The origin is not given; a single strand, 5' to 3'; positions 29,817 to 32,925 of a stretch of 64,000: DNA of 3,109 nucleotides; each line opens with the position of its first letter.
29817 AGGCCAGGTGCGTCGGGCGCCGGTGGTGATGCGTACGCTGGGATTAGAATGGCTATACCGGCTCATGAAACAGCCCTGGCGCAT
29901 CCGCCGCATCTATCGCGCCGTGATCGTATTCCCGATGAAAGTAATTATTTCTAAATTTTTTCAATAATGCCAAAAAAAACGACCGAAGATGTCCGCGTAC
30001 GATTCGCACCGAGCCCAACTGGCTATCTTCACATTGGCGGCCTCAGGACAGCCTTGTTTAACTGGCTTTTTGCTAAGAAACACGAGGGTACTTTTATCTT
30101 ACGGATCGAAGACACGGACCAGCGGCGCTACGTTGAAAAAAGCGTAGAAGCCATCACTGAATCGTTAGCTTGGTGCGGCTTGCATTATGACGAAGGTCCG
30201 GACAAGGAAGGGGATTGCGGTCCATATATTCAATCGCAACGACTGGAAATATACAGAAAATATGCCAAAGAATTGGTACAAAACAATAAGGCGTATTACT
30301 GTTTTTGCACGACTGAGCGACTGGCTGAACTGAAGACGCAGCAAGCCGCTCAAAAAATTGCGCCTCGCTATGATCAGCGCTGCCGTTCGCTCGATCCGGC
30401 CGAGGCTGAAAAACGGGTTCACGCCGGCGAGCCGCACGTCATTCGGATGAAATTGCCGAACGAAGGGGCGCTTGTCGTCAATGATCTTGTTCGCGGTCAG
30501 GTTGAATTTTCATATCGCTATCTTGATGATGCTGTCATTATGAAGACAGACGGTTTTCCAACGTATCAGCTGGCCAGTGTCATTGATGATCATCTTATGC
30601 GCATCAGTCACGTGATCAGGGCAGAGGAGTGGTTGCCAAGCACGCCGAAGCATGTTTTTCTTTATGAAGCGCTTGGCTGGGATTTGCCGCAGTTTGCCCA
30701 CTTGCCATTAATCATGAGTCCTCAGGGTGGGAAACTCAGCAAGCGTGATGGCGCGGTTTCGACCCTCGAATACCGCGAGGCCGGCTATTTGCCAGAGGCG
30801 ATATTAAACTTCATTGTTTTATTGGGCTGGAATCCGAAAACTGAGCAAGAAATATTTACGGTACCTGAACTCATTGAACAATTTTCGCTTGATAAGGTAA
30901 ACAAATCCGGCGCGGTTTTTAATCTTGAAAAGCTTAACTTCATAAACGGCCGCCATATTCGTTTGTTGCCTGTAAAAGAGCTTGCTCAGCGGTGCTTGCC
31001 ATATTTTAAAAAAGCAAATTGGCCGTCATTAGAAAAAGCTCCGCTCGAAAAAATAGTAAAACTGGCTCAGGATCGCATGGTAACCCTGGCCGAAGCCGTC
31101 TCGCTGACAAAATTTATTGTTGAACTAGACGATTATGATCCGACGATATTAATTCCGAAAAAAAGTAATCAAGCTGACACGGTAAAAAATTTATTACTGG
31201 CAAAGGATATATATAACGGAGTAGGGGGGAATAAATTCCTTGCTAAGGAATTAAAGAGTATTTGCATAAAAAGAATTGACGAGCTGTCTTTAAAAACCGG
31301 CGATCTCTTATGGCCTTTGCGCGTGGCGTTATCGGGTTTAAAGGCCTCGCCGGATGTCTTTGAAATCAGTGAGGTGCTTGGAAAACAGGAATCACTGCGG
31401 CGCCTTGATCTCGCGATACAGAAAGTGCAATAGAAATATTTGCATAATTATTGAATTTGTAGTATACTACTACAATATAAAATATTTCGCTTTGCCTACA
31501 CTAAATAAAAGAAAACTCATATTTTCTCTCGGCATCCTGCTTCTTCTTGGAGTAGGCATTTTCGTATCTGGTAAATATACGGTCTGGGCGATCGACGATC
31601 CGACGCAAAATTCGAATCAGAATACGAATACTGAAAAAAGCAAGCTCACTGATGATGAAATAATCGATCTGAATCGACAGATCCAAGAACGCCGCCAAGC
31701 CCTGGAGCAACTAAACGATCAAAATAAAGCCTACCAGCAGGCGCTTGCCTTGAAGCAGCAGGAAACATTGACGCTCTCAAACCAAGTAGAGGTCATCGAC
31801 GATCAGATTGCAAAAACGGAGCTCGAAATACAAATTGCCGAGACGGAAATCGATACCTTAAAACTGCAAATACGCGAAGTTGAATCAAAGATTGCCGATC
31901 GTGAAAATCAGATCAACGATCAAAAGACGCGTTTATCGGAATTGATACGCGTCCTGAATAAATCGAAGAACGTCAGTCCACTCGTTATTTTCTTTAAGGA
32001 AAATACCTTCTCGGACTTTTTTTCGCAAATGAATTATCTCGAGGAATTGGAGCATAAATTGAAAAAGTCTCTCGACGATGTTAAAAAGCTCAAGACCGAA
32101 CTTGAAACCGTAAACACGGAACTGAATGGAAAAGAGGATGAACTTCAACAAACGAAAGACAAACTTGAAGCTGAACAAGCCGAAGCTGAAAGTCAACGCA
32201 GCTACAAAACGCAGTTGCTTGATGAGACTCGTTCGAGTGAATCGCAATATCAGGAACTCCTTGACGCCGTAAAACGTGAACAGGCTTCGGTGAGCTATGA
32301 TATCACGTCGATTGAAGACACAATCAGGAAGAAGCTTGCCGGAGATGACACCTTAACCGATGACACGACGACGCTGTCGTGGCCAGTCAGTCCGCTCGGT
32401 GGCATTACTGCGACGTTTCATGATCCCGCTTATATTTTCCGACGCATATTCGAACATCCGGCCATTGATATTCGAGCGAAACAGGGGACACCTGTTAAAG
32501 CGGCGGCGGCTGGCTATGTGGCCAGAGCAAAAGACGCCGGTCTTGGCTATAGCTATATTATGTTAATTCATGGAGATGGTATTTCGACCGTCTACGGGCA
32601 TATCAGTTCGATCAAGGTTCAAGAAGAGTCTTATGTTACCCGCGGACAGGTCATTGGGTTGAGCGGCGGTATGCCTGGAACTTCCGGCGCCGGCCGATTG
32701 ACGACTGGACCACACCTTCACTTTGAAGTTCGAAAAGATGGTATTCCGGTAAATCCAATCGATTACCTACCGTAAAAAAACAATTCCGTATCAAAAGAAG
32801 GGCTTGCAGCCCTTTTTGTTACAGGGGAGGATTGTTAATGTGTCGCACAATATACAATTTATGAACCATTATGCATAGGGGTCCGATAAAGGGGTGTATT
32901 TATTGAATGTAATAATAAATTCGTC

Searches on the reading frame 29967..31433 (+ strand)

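Call 57: search_protein_families(library=pfam, proteins=[window:29967-31433:+], max_evalue=0.0001)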
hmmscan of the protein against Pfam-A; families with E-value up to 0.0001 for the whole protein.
window:29967-31433:+ (488 aa): 2 families
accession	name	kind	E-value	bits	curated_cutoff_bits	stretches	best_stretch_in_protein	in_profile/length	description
PF00749.27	tRNA-synt_1c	-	4.2e-110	368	23.4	1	9-324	2-313/314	tRNA synthetases class I (E and Q), catalytic domain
PF19269.4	Anticodon_2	-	1.4e-26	94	23.6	1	338-484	1-141/141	Anticodon binding domain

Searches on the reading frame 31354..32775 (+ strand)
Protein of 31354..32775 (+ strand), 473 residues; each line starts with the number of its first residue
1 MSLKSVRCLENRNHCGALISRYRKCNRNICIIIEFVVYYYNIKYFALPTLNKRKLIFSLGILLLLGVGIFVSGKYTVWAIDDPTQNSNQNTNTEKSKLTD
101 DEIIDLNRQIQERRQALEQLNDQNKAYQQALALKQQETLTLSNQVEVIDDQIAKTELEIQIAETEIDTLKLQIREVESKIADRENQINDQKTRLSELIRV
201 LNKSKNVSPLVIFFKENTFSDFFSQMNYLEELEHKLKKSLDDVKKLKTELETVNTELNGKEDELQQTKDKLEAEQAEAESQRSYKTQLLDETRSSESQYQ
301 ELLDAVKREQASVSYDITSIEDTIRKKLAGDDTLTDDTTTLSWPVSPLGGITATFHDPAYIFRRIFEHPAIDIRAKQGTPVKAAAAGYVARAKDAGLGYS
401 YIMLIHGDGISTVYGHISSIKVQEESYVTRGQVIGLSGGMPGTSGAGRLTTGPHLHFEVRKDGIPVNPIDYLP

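Call 57: search_protein_families(library=pfam, proteins=[window:31354-32775:+], max_evalue=0.0001)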
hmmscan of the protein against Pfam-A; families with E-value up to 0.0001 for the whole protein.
window:31354-32775:+ (473 aa): 1 family
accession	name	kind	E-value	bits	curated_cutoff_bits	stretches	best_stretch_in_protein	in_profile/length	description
PF01551.29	Peptidase_M23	-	3.5e-26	91.7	28.7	1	368-468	3-96/96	Peptidase family M23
